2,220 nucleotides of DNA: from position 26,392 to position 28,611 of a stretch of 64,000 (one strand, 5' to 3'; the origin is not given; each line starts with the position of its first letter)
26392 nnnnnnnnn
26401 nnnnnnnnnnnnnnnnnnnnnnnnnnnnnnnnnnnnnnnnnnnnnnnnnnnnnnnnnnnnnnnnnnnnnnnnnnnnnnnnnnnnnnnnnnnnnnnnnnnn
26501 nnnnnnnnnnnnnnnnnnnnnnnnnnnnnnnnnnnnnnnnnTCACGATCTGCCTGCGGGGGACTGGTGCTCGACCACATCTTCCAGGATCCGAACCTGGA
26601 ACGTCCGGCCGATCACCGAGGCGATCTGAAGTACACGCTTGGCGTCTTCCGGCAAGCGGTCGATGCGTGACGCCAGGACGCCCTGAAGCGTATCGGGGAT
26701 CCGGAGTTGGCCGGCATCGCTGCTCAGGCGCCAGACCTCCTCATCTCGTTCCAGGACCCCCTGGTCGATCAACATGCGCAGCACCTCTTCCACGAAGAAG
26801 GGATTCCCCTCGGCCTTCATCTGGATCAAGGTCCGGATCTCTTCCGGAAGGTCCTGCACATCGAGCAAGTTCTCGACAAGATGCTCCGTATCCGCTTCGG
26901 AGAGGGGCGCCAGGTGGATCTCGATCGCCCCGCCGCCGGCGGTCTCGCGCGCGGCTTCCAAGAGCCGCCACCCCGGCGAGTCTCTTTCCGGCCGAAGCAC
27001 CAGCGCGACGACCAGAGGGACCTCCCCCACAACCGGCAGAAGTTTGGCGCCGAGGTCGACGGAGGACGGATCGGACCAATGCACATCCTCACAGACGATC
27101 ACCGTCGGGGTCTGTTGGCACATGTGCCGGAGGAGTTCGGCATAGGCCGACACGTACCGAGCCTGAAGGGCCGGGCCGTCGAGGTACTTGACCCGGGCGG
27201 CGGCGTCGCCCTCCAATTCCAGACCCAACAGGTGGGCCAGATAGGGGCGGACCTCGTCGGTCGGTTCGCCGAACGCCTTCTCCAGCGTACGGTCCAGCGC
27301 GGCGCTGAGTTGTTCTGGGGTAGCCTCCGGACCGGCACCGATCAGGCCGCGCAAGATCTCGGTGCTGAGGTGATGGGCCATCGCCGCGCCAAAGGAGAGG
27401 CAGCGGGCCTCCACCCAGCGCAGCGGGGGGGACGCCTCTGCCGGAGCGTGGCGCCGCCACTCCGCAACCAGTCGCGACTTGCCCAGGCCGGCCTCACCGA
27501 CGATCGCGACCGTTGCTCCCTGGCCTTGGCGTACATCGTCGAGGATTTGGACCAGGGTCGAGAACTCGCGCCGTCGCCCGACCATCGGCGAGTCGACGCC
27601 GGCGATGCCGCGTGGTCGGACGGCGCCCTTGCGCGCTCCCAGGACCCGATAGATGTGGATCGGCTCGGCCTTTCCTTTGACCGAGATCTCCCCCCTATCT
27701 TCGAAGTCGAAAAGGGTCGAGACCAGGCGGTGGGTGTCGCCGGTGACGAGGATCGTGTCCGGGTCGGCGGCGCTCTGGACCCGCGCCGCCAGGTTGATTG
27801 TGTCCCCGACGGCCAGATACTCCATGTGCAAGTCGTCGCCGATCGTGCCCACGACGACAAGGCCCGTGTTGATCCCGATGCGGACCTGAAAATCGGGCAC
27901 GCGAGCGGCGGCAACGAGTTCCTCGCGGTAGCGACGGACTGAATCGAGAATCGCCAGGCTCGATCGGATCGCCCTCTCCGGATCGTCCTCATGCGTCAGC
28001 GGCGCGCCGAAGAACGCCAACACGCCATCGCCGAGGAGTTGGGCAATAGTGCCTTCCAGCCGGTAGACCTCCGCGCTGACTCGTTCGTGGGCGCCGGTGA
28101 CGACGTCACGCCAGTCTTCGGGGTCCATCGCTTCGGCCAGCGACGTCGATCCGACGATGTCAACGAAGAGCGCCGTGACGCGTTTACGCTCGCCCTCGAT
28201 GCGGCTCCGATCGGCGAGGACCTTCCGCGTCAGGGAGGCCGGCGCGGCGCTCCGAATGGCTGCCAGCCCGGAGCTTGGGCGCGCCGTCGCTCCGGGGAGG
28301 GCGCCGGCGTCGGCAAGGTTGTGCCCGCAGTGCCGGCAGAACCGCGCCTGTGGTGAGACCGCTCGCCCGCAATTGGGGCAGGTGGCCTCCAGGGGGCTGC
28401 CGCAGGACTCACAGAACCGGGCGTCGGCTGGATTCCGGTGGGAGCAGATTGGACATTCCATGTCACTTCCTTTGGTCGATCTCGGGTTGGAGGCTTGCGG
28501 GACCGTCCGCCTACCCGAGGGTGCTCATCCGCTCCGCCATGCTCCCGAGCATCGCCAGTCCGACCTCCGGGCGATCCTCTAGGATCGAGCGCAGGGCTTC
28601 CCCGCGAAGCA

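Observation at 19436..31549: Seven-gene single-strand cyclic-nucleotide circuit: one cyclase 'writer', two different CNB 'readers' and a flavoprotein response-regulator output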

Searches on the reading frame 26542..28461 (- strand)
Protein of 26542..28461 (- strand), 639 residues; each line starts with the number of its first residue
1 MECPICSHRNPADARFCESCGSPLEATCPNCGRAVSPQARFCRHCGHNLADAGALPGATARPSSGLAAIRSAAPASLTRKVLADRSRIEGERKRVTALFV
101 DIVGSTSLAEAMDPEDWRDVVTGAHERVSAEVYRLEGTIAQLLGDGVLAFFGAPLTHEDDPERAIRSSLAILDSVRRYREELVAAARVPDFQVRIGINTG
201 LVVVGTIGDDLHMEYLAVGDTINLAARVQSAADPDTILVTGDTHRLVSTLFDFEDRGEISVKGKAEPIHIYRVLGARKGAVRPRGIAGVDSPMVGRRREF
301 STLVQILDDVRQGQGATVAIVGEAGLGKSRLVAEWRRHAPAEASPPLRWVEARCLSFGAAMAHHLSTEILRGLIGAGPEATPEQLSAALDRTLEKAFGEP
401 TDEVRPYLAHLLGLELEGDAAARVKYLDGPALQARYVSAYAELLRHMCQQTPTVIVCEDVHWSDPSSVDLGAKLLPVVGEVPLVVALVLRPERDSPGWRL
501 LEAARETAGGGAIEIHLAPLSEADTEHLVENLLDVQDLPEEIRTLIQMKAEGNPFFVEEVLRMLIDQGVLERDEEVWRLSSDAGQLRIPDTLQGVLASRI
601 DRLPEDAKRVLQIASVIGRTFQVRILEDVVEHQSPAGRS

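Call 4: search_protein_families(library=pfam, proteins=[window:26542-28461:-], max_evalue=0.01)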
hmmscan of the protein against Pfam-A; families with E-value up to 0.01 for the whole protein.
window:26542-28461:- (639 aa): 14 families
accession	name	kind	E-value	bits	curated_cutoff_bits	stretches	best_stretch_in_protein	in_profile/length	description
PF00211.25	Guanylate_cyc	-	6.4e-25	88.2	21.9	1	93-267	7-176/183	Adenylate and Guanylate cyclase catalytic domain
PF13191.12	AAA_16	-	5.7e-22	79.4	32.6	1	293-484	2-165/167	AAA ATPase domain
PF12773.13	DZR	-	2e-13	50.7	27.3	1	3-46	1-45/45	Double zinc ribbon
PF13240.11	Zn_Ribbon_1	-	8.4e-11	41.8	25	2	28-49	2-23/23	zinc-ribbon domain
PF13248.11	Zn_ribbon_3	-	1.5e-10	40.6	27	1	26-49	3-26/26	zinc-ribbon domain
PF24463.1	DUF7577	-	1.3e-08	34.7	28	2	27-49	4-26/27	Domain of unknown function (DUF7577)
PF10923.14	BrxC_BrxD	-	5.7e-05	22.7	22.2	1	287-339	21-73/414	BREX system ATP-binding protein BrxC/D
PF24460.1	DUF7575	-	0.00017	21.3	28.5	1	25-49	3-27/28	Domain of unknown function (DUF7575)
PF10571.15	UPF0547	-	0.00023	21.7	29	1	27-47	2-22/26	Uncharacterised protein family UPF0547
PF14803.11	Zn_ribbon_Nudix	-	0.0017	18.7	25.6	0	15-29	1-15/34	Nudix N-terminal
PF18912.6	DZR_2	-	0.0026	18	27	1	2-45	9-55/56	Double zinc ribbon domain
PF17032.10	Zn_ribbon_15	-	0.003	18.8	28.9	0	26-46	53-73/73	zinc-ribbon family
PF13401.12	AAA_22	-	0.0034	18.1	27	0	317-397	7-83/130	AAA domain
PF00641.23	Zn_ribbon_RanBP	-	0.0066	16.1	27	0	2-23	6-27/30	Zn-finger in Ran binding protein and others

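Call 6: search_protein_families(library=ncbifam, proteins=[window:26542-28461:-], max_evalue=0.001)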
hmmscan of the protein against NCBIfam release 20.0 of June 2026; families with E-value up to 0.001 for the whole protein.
window:26542-28461:- (639 aa): 5 families
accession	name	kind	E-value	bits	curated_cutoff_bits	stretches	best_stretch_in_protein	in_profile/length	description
TIGR03903.1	TOMM_kin_cyc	equivalog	2e-65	221.4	705.75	1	86-633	279-803/1267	TOMM system kinase/cyclase fusion protein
NF058673.1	LipAdnlyCyLipJMY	equivalog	1e-14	54.1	800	1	83-271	284-447/449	bifunctional lipase/adenylate cyclase LipJ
NF045510.1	4Cys_prefix_kin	domain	7.6e-07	29.3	24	1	4-24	5-26/26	4-Cys prefix domain-containing protein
NF011149.0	PRK14559.1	equivalog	8.1e-07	28.1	374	1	2-49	3-51/642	serine/threonine phosphatase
TIGR02868.1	CydC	equivalog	0.00083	18.1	329.05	0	313-392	359-448/530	thiol reductant ABC exporter subunit CydC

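Call 50: find_homologous_proteins(query=window:26542-28461:-, max_evalue=1e-30)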
Query window:26542-28461:- (639 aa): 3057 proteins with E <= 1e-30 among 8000 candidates; the best 120 are listed.
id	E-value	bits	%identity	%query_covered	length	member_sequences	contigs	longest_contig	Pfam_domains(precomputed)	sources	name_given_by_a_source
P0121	0.0e+0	1416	100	100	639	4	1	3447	PF13240.12,PF12773.14,PF24463.2,PF00211.26,PF13248.12,PF13191.13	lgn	-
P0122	0.0e+0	1062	74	99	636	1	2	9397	PF13240.12,PF12773.14,PF24463.2,PF00211.26,PF13248.12,PF13191.13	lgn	-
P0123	0.0e+0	1059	74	99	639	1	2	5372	PF13240.12,PF12773.14,PF24463.2,PF00211.26,PF13248.12,PF13191.13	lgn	-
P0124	0.0e+0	1017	70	100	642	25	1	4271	PF10923.15,PF13240.12,PF12773.14,PF24463.2,PF00211.26,PF10571.16,PF13248.12,PF13191.13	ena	-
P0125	0.0e+0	1016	70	100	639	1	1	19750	PF13240.12,PF12773.14,PF00211.26,PF10571.16,PF13248.12,PF13191.13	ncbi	-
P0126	0.0e+0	1013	69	100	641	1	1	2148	PF13240.12,PF12773.14,PF00211.26,PF13248.12,PF13191.13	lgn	-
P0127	1.9e-296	1003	70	100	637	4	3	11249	PF13240.12,PF12773.14,PF24463.2,PF00211.26,PF10571.16,PF13248.12,PF13191.13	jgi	jgi:class 3 adenylate cyclase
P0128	4.6e-295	998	68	100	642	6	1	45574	PF10923.15,PF13240.12,PF12773.14,PF24463.2,PF00211.26,PF13248.12,PF13191.13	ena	-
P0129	1.8e-293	993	68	100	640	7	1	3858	PF13240.12,PF12773.14,PF00211.26,PF13248.12,PF13191.13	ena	-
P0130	5.0e-293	992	68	100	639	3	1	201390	PF13240.12,PF12773.14,PF24463.2,PF00211.26,PF13248.12,PF13191.13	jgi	-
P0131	6.3e-293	991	70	99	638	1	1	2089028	PF13240.12,PF12773.14,PF24463.2,PF00211.26,PF13248.12,PF13191.13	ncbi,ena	-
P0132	7.8e-293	991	69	100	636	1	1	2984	PF13240.12,PF12773.14,PF24463.2,PF00211.26,PF10571.16,PF13248.12,PF13191.13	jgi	jgi:class 3 adenylate cyclase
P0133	2.9e-292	989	68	100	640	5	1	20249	PF13240.12,PF12773.14,PF13401.13,PF00211.26,PF13248.12,PF13191.13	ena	-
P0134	5.3e-291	985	69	99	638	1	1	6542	PF13240.12,PF12773.14,PF24463.2,PF00211.26,PF13248.12,PF13191.13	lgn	-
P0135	1.0e-283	961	75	89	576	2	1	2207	PF00211.26,PF13191.13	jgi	jgi:class 3 adenylate cyclase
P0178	2.4e-261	887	62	99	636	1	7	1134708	PF13240.12,PF12773.14,PF24463.2,PF00211.26,PF13248.12,PF13191.13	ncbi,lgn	-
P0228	1.6e-245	835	59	99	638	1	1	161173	PF13240.12,PF12773.14,PF00211.26,PF13248.12,PF13191.13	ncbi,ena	-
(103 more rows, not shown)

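Call 51: find_encoding_contigs(protein=P0131, flank=10000, max_places=1)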
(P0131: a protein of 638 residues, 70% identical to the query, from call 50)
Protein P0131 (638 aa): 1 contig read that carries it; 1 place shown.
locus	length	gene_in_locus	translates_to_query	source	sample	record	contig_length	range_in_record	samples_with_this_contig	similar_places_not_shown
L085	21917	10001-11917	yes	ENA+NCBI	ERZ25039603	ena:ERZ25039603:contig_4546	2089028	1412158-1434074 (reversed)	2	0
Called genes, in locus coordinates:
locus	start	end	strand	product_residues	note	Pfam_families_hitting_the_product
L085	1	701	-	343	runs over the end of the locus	PF15887:Peptidase_Mx (faint)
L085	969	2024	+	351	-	PF01411:tRNA-synt_2c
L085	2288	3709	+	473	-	PF01411:tRNA-synt_2c, PF07973:tRNA_SAD, PF02272:DHHA1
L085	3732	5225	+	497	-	PF04865:Baseplate_J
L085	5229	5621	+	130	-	PF03652:RuvX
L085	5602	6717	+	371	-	PF02618:YceG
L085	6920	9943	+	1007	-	PF02985:HEAT (faint), PF13646:HEAT_2 (weak), PF00027:cNMP_binding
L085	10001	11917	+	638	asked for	PF12773:DZR, PF24463:DUF7577 (faint), PF13240:Zn_Ribbon_1 (weak), PF13248:Zn_ribbon_3, PF00211:Guanylate_cyc, PF13191:AAA_16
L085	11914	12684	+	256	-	-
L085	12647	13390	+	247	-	PF17874:TPR_MalT (weak), PF13424:TPR_12 (faint)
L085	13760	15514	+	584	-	-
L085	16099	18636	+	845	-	PF00070:Pyr_redox (faint), PF07992:Pyr_redox_2, PF13738:Pyr_redox_3, PF00027:cNMP_binding, PF02518:HATPase_c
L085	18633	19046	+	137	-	PF13380:CoA_binding_2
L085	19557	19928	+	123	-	-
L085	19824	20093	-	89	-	PF13365:Trypsin_2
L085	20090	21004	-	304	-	PF13365:Trypsin_2, PF13180:PDZ_2, PF17820:PDZ_6 (weak)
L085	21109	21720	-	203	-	PF00196:GerE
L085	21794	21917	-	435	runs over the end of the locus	PF02885:Glycos_trans_3N, PF00591:Glycos_transf_3, PF07831:PYNP_C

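Call 52: find_encoding_contigs(protein=P0178, flank=10000, max_places=1)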
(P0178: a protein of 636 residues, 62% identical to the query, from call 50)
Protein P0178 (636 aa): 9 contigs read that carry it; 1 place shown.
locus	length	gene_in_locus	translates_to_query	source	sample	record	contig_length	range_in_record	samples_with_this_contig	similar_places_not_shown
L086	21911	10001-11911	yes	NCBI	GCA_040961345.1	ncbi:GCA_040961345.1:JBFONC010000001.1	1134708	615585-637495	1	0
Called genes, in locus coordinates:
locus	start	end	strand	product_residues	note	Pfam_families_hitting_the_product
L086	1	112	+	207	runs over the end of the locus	-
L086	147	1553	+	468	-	PF07969:Amidohydro_3 (weak), PF01979:Amidohydro_1, PF12890:DHOase (weak)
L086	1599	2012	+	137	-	PF01243:PNPOx_N, PF12900:Pyridox_ox_2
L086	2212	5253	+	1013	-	PF07690:MFS_1, PF02985:HEAT (faint), PF12717:Cnd1 (faint), PF12765:Cohesin_HEAT (faint), PF13513:HEAT_EZ (faint), PF13646:HEAT_2, PF13646:HEAT_2, PF00027:cNMP_binding, +1 more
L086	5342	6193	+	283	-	PF00089:Trypsin, PF13365:Trypsin_2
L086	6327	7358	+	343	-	PF20030:bpMoxR, PF07726:AAA_3, PF07728:AAA_5, PF17863:AAA_lid_2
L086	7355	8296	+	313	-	PF01882:DUF58, PF13519:VWA_2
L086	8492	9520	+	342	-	PF07584:BatA, PF00092:VWA, PF13519:VWA_2, PF00092:VWA (weak)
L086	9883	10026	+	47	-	-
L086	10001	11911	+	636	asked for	PF12773:DZR, PF24463:DUF7577 (faint), PF13240:Zn_Ribbon_1 (weak), PF13248:Zn_ribbon_3 (weak), PF00211:Guanylate_cyc, PF13191:AAA_16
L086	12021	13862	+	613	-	PF07719:TPR_2 (faint), PF13428:TPR_14 (faint), PF14559:TPR_19 (faint), PF00515:TPR_1 (faint), PF13181:TPR_8 (faint), PF17874:TPR_MalT, PF13424:TPR_12 (weak), PF17874:TPR_MalT (weak)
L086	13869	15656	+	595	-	PF07719:TPR_2 (faint), PF13181:TPR_8 (faint), PF00515:TPR_1 (faint), PF13424:TPR_12 (weak), PF17874:TPR_MalT (weak), PF13424:TPR_12 (weak)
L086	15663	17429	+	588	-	PF07719:TPR_2 (faint), PF13424:TPR_12 (weak)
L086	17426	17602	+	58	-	-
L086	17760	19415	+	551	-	PF00072:Response_reg, PF01946:Thi4 (weak), PF00890:FAD_binding_2 (weak), PF01266:DAO (weak), PF07992:Pyr_redox_2, PF12831:FAD_oxidored, PF13450:NAD_binding_8 (weak), PF13738:Pyr_redox_3, +3 more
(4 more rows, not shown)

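Call 53: find_encoding_contigs(protein=P0228, flank=10000, max_places=1)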
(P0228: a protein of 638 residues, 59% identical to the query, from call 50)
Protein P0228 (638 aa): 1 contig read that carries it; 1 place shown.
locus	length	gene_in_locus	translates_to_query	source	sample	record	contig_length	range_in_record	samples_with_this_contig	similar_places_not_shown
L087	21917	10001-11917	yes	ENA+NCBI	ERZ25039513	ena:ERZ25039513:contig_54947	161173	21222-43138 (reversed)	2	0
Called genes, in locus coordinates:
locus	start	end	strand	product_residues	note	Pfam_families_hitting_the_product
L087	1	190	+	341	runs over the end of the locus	-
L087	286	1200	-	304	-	PF01074:Glyco_hydro_38N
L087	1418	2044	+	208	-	PF02746:MR_MLE_N (faint)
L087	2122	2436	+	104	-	PF13378:MR_MLE_C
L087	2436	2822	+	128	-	PF01244:Peptidase_M19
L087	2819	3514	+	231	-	PF01244:Peptidase_M19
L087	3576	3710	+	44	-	-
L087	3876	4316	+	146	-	PF08239:SH3_3 (faint), PF06347:SH3_4 (weak)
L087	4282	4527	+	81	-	PF00877:NLPC_P60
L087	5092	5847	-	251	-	PF13354:Beta-lactamase2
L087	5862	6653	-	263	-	PF01569:PAP2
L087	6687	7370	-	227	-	PF03328:HpcH_HpaI, PF22484:DUF6986, PF15617:C-C_Bond_Lyase (weak)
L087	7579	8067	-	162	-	PF01220:DHquinase_II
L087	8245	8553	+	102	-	PF02148:zf-UBP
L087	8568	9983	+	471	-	PF00027:cNMP_binding, PF02518:HATPase_c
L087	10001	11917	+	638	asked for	PF12773:DZR, PF13240:Zn_Ribbon_1 (weak), PF13248:Zn_ribbon_3, PF00211:Guanylate_cyc, PF13191:AAA_16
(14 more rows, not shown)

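Call 64: search_protein_families(library=padloc, proteins=[window:26542-28461:-], max_evalue=0.001)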
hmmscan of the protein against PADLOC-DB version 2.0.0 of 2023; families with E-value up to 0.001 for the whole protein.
window:26542-28461:- (639 aa): 12 families
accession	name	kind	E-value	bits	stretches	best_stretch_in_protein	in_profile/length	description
PDLC00734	PycC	-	9.9e-16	55.8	1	85-228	180-320/374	Pycsar cyclase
PDLC02370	PycC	-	4.2e-14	50.7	1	91-239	78-230/340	-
PDLC02367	PycC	-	3.8e-12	44.1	1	95-248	44-193/226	-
PDLC02369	PycC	-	3e-10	38.1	1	93-245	45-189/248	-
PDLC02366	PycC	-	1.2e-08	32.3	1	159-248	113-202/486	-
PDLC00764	PycC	-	3.1e-08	31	1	91-240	91-246/449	Pycsar cyclase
PDLC00765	PycC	-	2.5e-07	28.1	1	94-246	257-411/477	Pycsar cyclase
PDLC00767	PycC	-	3.5e-07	27.8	1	91-240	89-242/337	Pycsar cyclase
PDLC00763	PycC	-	8.2e-06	23.4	1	93-241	52-201/268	Pycsar cyclase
PDLC00766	PycC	-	8.4e-06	23.4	1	95-251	44-199/232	Pycsar cyclase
PDLC00762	PycC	-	9e-06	22.8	1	158-245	116-204/508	Pycsar cyclase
PDLC03959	SngB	-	0.00076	16.7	0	278-336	19-75/439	-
